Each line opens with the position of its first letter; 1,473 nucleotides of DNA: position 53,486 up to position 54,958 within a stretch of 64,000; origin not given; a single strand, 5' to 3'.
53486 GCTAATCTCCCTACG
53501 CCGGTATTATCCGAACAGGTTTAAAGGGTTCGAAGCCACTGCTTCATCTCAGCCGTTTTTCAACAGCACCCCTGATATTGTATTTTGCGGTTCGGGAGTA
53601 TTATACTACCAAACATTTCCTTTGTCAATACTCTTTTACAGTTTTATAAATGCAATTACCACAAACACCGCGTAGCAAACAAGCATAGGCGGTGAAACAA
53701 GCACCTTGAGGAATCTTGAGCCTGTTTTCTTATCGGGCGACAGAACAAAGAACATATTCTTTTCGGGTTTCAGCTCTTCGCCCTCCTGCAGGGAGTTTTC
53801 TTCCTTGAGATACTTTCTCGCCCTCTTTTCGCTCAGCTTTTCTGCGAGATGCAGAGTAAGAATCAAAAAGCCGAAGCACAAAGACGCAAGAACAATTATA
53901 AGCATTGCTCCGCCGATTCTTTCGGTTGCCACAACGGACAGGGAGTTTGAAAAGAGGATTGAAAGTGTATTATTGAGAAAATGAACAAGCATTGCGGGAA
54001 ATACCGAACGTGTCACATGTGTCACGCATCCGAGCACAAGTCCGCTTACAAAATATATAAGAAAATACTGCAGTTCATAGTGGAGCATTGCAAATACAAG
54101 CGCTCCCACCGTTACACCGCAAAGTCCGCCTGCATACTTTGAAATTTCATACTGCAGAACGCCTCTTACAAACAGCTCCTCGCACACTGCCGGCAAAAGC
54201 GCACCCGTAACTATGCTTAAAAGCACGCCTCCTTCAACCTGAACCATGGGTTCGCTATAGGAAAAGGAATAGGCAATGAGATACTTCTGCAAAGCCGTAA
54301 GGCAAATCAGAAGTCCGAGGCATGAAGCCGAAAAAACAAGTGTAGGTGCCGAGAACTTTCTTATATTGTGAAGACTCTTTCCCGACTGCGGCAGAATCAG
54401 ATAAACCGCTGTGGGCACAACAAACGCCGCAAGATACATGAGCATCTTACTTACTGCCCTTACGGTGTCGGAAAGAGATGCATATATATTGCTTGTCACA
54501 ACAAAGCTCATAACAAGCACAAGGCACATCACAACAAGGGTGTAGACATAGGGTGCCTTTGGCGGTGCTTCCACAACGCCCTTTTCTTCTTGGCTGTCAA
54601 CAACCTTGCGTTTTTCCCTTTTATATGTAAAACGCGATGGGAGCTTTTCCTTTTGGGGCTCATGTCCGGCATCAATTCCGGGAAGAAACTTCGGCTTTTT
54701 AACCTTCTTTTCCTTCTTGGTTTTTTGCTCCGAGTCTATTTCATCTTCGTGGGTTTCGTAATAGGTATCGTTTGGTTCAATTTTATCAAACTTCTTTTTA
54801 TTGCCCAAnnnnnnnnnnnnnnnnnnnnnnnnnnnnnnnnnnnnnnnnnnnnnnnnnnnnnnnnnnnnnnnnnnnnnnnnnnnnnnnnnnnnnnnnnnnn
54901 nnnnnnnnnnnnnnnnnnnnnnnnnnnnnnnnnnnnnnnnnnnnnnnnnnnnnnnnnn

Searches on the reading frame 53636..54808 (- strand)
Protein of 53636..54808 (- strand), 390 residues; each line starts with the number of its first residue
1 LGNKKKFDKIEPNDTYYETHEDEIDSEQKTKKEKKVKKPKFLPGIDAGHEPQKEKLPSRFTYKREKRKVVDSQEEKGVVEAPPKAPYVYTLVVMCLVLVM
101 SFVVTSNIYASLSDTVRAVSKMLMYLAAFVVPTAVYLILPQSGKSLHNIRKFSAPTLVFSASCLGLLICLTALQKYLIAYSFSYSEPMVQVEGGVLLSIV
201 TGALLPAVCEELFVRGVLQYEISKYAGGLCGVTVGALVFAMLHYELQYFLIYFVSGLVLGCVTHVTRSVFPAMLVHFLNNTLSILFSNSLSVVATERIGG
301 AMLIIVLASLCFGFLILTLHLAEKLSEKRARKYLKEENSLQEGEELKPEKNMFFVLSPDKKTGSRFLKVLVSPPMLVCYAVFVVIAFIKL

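Call 77: search_protein_families(library=pfam, proteins=[window:53636-54808:-], max_evalue=0.00001)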
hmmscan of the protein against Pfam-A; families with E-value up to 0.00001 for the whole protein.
window:53636-54808:- (390 aa): 1 family
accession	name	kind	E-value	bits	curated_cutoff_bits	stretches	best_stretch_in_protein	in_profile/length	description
PF02517.21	Rce1-like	-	5.3e-18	65.5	22.4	1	195-281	4-92/93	Type II CAAX prenyl endopeptidase Rce1-like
